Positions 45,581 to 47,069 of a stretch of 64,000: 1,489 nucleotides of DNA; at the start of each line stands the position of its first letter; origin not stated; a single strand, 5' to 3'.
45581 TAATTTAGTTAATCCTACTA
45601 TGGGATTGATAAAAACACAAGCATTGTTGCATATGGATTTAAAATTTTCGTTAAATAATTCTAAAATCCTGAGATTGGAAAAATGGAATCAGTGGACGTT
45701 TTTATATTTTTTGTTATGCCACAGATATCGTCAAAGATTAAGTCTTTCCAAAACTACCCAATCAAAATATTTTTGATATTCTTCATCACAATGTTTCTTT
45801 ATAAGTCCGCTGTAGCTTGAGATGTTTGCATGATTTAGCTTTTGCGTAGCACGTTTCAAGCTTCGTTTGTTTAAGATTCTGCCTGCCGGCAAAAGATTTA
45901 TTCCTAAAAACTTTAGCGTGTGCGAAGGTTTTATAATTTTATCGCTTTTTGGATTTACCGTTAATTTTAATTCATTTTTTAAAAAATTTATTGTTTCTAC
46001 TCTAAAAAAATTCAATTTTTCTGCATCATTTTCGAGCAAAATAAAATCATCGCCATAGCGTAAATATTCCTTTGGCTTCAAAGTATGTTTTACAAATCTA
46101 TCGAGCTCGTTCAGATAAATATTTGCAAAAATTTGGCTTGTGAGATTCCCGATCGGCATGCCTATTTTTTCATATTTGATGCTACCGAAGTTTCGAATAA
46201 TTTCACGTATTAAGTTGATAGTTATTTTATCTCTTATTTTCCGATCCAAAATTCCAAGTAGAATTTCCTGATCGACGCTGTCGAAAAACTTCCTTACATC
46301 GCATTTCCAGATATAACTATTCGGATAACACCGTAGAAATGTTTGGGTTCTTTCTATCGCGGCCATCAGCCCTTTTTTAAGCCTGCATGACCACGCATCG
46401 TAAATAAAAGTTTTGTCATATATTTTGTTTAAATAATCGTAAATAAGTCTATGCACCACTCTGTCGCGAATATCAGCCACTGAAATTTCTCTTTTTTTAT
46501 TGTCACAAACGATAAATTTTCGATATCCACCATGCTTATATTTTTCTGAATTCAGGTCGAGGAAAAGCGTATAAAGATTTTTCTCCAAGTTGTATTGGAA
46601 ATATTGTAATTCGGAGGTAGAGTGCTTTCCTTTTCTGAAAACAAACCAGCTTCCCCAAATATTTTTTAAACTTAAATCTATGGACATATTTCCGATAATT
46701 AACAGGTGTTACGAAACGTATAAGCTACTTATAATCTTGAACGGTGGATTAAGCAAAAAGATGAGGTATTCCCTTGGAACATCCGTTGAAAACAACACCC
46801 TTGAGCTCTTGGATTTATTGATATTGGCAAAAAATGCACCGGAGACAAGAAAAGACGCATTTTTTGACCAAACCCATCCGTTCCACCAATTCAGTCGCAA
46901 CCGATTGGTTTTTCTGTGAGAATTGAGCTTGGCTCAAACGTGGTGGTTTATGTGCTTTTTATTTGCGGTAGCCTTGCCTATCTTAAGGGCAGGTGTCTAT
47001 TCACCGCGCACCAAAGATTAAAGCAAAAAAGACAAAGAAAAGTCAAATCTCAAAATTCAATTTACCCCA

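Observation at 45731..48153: DGR-type reverse transcriptase locus with atypical layout and no visible TR/VR pair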

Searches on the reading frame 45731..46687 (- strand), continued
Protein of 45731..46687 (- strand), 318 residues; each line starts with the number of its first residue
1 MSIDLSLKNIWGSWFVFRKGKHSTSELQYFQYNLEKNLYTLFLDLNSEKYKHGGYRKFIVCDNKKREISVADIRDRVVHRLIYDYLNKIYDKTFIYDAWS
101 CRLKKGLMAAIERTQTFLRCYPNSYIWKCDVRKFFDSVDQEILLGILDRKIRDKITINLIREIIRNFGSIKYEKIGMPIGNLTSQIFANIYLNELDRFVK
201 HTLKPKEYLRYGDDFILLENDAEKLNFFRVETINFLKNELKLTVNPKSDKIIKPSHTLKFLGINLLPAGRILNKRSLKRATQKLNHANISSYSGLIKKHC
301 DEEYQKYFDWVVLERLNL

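Call 13: find_encoding_contigs(protein=P0001, flank=6000, max_places=4)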
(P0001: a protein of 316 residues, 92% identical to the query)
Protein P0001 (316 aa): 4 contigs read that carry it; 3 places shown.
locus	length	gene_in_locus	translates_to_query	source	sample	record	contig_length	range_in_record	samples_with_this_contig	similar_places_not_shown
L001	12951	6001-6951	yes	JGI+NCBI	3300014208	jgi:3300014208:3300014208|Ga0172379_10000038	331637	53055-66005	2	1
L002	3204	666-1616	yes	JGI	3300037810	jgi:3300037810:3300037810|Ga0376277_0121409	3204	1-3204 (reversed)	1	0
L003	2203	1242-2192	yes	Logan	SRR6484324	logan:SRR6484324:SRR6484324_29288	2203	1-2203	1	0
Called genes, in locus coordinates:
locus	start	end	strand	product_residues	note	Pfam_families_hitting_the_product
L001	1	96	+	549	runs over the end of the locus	PF14827:dCache_3, PF17203:sCache_3_2 (faint), PF17201:Cache_3-Cache_2, PF17202:sCache_3_3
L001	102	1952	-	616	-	PF00009:GTP_EFTU, PF01926:MMR_HSR1 (faint), PF22042:EF-G_D2 (weak), PF03144:GTP_EFTU_D2, PF00679:EFG_C, PF21018:BipA_C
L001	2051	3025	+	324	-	PF00389:2-Hacid_dh, PF02826:2-Hacid_dh_C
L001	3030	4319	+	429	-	PF13660:DUF4147, PF05161:MOFRL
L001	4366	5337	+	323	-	-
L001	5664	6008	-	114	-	PF22296:bAvd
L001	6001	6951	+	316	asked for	PF00078:RVT_1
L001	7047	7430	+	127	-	-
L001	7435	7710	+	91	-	PF05016:ParE_toxin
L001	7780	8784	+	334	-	PF01979:Amidohydro_1, PF07969:Amidohydro_3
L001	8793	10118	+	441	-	PF00206:Lyase_1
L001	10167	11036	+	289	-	PF10648:Gmad2, PF10646:Germane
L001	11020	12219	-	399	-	PF07690:MFS_1, PF13347:MFS_2 (faint), PF00083:Sugar_tr, PF07690:MFS_1, PF05977:MFS_3 (weak)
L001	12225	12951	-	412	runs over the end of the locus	PF03486:HI0933_like, PF07992:Pyr_redox_2 (weak), PF13454:NAD_binding_9 (weak), PF22780:HI0933_like_1st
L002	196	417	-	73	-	-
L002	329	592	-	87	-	PF22296:bAvd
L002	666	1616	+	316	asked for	PF00078:RVT_1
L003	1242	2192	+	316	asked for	PF00078:RVT_1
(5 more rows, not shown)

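Call 14: find_encoding_contigs(protein=window:45731-46687:-, flank=3000, max_places=3)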
Protein window:45731-46687:- (318 aa): 1 contig read that carries it; 1 place shown.
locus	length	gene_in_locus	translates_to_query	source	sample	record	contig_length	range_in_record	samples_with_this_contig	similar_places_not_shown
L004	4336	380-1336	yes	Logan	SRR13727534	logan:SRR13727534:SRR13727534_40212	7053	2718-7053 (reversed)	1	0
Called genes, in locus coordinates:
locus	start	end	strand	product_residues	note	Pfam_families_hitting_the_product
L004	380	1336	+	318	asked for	PF00078:RVT_1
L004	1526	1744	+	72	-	-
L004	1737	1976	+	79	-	-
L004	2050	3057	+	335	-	PF01979:Amidohydro_1, PF07969:Amidohydro_3 (weak)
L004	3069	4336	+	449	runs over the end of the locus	PF00206:Lyase_1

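Call 26: find_related_loci(query=window:45731-46687:-, collection=genome_contigs, flank=4000)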
Query window:45731-46687:- (318 aa) in genome_contigs; peptide patterns used: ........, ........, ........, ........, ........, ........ (x = any residue, [..] = any of these).
84 stretches matched a pattern; 19 encode a relative of the query (tblastn E <= 1e-3); 19 distinct loci.
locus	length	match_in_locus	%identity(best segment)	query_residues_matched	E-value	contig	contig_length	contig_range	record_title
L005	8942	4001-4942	92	1-314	0e+0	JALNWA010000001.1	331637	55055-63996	MAG: Candidatus Gracilibacteria bacterium isolate SO_2016_GW1 bin 4 scaffold00038_OW334_2016, whole genome shotgun seque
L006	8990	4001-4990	58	2-317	5e-124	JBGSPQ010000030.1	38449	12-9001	MAG: Candidatus Gracilibacteria bacterium isolate JTS-AC308 k141_3360053, whole genome shotgun sequence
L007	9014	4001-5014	55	2-317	1e-112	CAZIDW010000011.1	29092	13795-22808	MAG TPA_asm: uncultured Candidatus Peribacteria bacterium isolate SRP141376_co2_352 genome assembly, contig: NODE_3474_l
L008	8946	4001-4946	58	3-313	5e-110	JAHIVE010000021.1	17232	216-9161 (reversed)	MAG: Patescibacteria group bacterium isolate MM_PC_MetaG.mb.59 MM_PC_MetaG.mb.59_k141_879330, whole genome shotgun seque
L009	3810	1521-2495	49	2-312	2e-101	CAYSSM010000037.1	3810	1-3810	MAG TPA_asm: uncultured Candidatus Saccharibacteria bacterium isolate SRP050083_co1_294 genome assembly, contig: NODE_16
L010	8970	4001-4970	72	2-318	8e-130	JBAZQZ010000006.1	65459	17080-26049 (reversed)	MAG: Candidatus Gracilibacteria bacterium isolate SO_2017_GW1_136 NODE_2443_length_65459_cov_1.689402_OW334_2017, whole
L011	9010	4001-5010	73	2-318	4e-132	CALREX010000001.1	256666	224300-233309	MAG: Candidatus Peribacteria bacterium isolate Ike-200m-53 genome assembly, contig: Ike-200-c4, whole genome shotgun seq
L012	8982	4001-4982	59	2-316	4e-112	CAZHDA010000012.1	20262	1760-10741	MAG TPA_asm: uncultured Candidatus Peribacteria bacterium isolate SRP192515_co1_133 genome assembly, contig: NODE_2451_l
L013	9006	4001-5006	61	1-315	7e-112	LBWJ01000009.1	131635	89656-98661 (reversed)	MAG: Candidatus Peregrinibacteria bacterium GW2011_GWC2_39_14 UT33_C0009, whole genome shotgun sequence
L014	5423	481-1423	54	2-313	1e-105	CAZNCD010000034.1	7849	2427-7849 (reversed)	MAG TPA_asm: uncultured Candidatus Peribacteria bacterium isolate binchicken_co387_659 genome assembly, contig: NODE_129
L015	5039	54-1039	59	2-313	4e-87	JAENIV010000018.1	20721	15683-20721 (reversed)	MAG: Candidatus Berkelbacteria bacterium isolate CoA_1_bin.50 scaffold_3064, whole genome shotgun sequence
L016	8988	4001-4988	64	2-316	4e-122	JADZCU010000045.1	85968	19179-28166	MAG: Candidatus Peregrinibacteria bacterium isolate SJ737 c_000000558382, whole genome shotgun sequence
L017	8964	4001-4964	68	2-318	7e-95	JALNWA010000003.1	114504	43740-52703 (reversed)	MAG: Candidatus Gracilibacteria bacterium isolate SO_2016_GW1 bin 4 scaffold00379_OW334_2016, whole genome shotgun seque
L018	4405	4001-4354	75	2-119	6e-54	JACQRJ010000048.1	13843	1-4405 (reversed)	MAG: Candidatus Peregrinibacteria bacterium isolate NC_groundwater_1356_Ag_S-0.2um_42_45 S_p2_S4_coassembly_k141_2800278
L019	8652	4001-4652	71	2-316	3e-64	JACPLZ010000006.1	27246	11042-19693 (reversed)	MAG: Candidatus Peregrinibacteria bacterium isolate NC_groundwater_534_Ag_S-0.1um_43_8 S35_SO-1_scaffold_86900, whole ge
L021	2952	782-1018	61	2-80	8e-23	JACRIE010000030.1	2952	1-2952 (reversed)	MAG: Candidatus Peregrinibacteria bacterium isolate NC_groundwater_1795_Pr3_B-0.1um_48_31 SR-2_scaffold_141_1651944, who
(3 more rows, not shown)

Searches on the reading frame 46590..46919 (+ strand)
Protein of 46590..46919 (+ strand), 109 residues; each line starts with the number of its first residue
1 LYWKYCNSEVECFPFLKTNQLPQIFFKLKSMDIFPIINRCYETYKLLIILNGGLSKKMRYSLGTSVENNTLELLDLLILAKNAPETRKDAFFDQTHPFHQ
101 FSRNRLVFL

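Call 3: search_protein_families(library=pfam, proteins=[window:46590-46919:+], max_evalue=0.1)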
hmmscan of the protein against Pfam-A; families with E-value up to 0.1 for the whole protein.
window:46590-46919:+ (109 aa): 0 families

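Call 8: search_protein_families(library=padloc, proteins=[window:46590-46919:+], max_evalue=0.1)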
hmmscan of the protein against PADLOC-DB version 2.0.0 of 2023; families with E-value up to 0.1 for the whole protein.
window:46590-46919:+ (109 aa): 0 families

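Call 9: search_protein_families(library=ncbifam, proteins=[window:46590-46919:+], max_evalue=0.1)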
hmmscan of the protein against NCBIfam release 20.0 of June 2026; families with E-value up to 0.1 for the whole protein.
window:46590-46919:+ (109 aa): 2 families
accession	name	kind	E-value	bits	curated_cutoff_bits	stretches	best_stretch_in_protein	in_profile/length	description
NF033474.1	DivGenRetAVD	equivalog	0.00051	20.3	80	1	35-83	2-50/104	diversity-generating retroelement protein Avd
NF033111.2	tet_monoox_X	exception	0.055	12.5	750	1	37-69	144-176/378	tetracycline-inactivating monooxygenase Tet(X)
